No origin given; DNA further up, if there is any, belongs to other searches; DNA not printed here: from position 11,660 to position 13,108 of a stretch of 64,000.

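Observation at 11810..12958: Enolase-superfamily (MR/MLE) enzyme as first gene of the betaine operon hints at a proline-betaine or hydroxyproline-betaine type substrate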

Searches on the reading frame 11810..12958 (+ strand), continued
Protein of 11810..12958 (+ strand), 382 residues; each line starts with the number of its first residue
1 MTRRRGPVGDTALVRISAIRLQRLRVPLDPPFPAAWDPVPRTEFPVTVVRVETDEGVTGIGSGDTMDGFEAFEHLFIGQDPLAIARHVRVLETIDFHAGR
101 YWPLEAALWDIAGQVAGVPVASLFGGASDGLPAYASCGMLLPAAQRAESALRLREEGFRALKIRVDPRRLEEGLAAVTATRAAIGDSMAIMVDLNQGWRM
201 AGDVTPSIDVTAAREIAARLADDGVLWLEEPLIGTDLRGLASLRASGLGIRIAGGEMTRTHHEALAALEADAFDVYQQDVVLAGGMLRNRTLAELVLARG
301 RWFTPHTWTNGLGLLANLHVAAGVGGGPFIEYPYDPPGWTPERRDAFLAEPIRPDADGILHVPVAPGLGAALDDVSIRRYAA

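Call 66: find_homologous_proteins(query=L134:10001-11104:+, max_evalue=1e-60)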
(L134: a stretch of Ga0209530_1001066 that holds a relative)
Query L134:10001-11104:+ (367 aa): 4286 proteins with E <= 1e-60 among 8000 candidates; the best 120 are listed.
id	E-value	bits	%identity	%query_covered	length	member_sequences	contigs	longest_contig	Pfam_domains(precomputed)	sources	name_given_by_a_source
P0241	9.4e-238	807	96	100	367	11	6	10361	PF13378.13,PF02746.22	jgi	jgi:L-alanine-DL-glutamate epimerase-like enolase superfamily enzyme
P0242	3.9e-219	745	88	99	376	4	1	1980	PF13378.13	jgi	-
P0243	2.7e-218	743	87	99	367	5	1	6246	PF13378.13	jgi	-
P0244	3.2e-213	726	87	99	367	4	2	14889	PF13378.13,PF02746.22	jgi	jgi:L-alanine-DL-glutamate epimerase-like enolase superfamily enzyme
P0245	2.1e-204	697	83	99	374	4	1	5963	PF13378.13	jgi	jgi:L-alanine-DL-glutamate epimerase-like enolase superfamily enzyme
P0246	4.0e-201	686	80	99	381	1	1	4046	PF13378.13,PF02746.22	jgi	jgi:L-alanine-DL-glutamate epimerase-like enolase superfamily enzyme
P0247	1.4e-199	681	81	99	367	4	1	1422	PF13378.13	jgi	jgi:L-alanine-DL-glutamate epimerase-like enolase superfamily enzyme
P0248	1.4e-199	681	81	100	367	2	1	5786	PF13378.13,PF02746.22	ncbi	-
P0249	2.2e-199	680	81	100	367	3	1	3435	PF13378.13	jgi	jgi:L-alanine-DL-glutamate epimerase-like enolase superfamily enzyme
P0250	3.4e-199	680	82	99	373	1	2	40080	PF13378.13,PF02746.22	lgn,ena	-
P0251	5.6e-199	679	81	99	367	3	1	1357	PF13378.13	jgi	jgi:L-alanine-DL-glutamate epimerase-like enolase superfamily enzyme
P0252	5.7e-199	679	81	99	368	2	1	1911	PF13378.13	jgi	jgi:L-alanine-DL-glutamate epimerase-like enolase superfamily enzyme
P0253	1.1e-198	678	81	99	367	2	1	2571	PF13378.13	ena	-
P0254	1.6e-198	678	81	99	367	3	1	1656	PF13378.13,PF02746.22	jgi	jgi:L-alanine-DL-glutamate epimerase-like enolase superfamily enzyme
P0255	2.6e-198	677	82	99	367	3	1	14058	PF13378.13,PF02746.22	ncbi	ncbi:MAG TPA: mandelate racemase/muconate lactonizing enzyme family protein [Streptosporangiaceae ba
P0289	3.9e-195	666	79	99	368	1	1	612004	PF13378.13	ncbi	-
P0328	7.4e-192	656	80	99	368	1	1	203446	PF13378.13,PF02746.22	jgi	jgi:L-alanine-DL-glutamate epimerase-like enolase superfamily enzyme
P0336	3.3e-191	653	81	99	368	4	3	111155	PF13378.13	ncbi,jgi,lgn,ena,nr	ncbi:MAG TPA: mandelate racemase/muconate lactonizing enzyme family protein [Streptosporangiaceae ba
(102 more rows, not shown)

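Call 67: find_encoding_contigs(protein=P0289, flank=10000, max_places=1)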
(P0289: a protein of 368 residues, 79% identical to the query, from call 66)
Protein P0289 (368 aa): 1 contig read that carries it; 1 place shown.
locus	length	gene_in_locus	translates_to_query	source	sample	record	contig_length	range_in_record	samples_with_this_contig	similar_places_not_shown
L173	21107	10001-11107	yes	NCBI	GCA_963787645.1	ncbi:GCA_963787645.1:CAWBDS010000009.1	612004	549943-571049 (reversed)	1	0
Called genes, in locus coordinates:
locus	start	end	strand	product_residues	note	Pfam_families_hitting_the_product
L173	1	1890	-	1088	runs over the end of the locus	PF00176:SNF2-rel_dom, PF04851:ResIII, PF00270:DEAD (weak), PF00271:Helicase_C, PF13020:NOV_C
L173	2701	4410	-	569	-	PF00496:SBP_bac_5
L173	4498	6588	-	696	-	PF00005:ABC_tran, PF00006:ATP-synt_ab (faint), PF02463:SMC_N (weak), PF13191:AAA_16 (faint), PF13555:AAA_29 (faint), PF08352:oligo_HPY, PF00005:ABC_tran, PF08352:oligo_HPY, +2 more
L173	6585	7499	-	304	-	PF12911:OppC_N (weak), PF00528:BPD_transp_1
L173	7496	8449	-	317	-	PF19300:BPD_transp_1_N, PF00528:BPD_transp_1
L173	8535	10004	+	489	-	PF00221:Lyase_aromatic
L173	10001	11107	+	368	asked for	PF13378:MR_MLE_C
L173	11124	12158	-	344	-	PF02574:S-methyl_trans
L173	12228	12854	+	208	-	PF01266:DAO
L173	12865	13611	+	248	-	PF01266:DAO, PF16350:FAO_M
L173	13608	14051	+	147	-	PF01571:GCV_T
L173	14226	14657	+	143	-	PF08669:GCV_T_C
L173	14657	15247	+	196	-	PF00440:TetR_N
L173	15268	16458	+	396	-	PF01979:Amidohydro_1, PF07969:Amidohydro_3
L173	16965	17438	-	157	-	PF04672:Methyltransf_19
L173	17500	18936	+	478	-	PF00239:Resolvase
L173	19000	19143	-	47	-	-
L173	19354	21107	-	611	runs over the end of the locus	PF01580:FtsK_SpoIIIE (weak)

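Call 68: find_encoding_contigs(protein=P0336, flank=10000, max_places=1)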
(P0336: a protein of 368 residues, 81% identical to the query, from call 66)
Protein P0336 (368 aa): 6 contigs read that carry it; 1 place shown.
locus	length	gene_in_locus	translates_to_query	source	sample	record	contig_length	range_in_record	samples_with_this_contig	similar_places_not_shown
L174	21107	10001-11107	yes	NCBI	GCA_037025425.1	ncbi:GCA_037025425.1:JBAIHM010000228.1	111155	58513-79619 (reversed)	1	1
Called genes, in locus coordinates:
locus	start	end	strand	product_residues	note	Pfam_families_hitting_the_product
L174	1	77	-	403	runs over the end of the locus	PF13439:Glyco_transf_4, PF13579:Glyco_trans_4_4, PF20706:GT4-conflict, PF00534:Glycos_transf_1, PF13692:Glyco_trans_1_4, PF13524:Glyco_trans_1_2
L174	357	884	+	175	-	PF01979:Amidohydro_1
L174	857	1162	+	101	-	PF01979:Amidohydro_1, PF07969:Amidohydro_3 (weak)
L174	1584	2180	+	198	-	PF20401:Rhomboid_2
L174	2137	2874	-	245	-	PF01988:VIT1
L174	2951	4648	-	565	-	PF00496:SBP_bac_5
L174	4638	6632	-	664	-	PF13191:AAA_16 (faint), PF00005:ABC_tran, PF02463:SMC_N (weak), PF13304:AAA_21 (faint), PF13401:AAA_22 (faint), PF08352:oligo_HPY, PF00005:ABC_tran, PF08352:oligo_HPY, +1 more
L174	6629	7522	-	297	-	PF12911:OppC_N (weak), PF00528:BPD_transp_1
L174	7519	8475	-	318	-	PF19300:BPD_transp_1_N, PF00528:BPD_transp_1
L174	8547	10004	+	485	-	PF00221:Lyase_aromatic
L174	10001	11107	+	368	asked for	PF13378:MR_MLE_C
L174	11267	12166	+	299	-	PF03446:NAD_binding_2, PF03807:F420_oxidored (weak), PF14833:NAD_binding_11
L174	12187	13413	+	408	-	PF00465:Fe-ADH, PF13685:Fe-ADH_2, PF25137:ADH_Fe_C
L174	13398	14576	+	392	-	PF07969:Amidohydro_3 (weak), PF01979:Amidohydro_1, PF07969:Amidohydro_3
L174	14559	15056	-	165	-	PF01613:Flavin_Reduct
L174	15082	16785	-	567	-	PF01343:Peptidase_S49, PF00574:CLP_protease (faint), PF25145:NfeD1b_N (weak), PF01343:Peptidase_S49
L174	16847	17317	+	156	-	-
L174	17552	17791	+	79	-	-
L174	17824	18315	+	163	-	PF00149:Metallophos (weak), PF12850:Metallophos_2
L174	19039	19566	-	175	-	PF14512:TM1586_NiRdase (faint), PF00881:Nitroreductase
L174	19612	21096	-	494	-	-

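Call 69: find_encoding_contigs(protein=P0328, flank=10000, max_places=1)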
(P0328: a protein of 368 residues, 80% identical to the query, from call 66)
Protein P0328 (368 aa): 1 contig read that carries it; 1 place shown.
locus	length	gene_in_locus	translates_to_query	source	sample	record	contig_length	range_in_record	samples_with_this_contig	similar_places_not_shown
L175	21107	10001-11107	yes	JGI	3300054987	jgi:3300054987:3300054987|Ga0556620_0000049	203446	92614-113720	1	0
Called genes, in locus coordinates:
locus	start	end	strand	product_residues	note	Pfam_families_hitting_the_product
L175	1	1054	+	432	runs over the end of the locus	PF07969:Amidohydro_3 (weak), PF01979:Amidohydro_1, PF07969:Amidohydro_3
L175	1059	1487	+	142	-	PF13380:CoA_binding_2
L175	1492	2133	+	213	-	PF20401:Rhomboid_2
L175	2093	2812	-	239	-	PF01988:VIT1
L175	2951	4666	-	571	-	PF00496:SBP_bac_5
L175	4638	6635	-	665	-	PF02463:SMC_N (weak), PF13191:AAA_16 (faint), PF00005:ABC_tran, PF13304:AAA_21 (faint), PF13401:AAA_22 (faint), PF08352:oligo_HPY, PF00005:ABC_tran, PF08352:oligo_HPY, +1 more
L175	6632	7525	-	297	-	PF12911:OppC_N, PF00528:BPD_transp_1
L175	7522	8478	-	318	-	PF19300:BPD_transp_1_N, PF00528:BPD_transp_1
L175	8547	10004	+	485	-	PF00221:Lyase_aromatic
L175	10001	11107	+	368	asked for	PF02746:MR_MLE_N (faint), PF13378:MR_MLE_C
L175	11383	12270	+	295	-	PF03446:NAD_binding_2, PF03807:F420_oxidored (weak), PF14833:NAD_binding_11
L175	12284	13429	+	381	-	PF00465:Fe-ADH, PF13685:Fe-ADH_2, PF25137:ADH_Fe_C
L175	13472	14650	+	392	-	PF07969:Amidohydro_3 (weak), PF01979:Amidohydro_1, PF07969:Amidohydro_3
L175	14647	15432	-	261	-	PF04672:Methyltransf_19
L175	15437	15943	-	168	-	PF01613:Flavin_Reduct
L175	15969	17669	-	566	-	PF01343:Peptidase_S49, PF00574:CLP_protease (weak), PF25145:NfeD1b_N (weak), PF01343:Peptidase_S49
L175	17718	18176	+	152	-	-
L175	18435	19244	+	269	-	PF00149:Metallophos (faint), PF12850:Metallophos_2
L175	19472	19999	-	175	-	PF14512:TM1586_NiRdase (faint), PF00881:Nitroreductase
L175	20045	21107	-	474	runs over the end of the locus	-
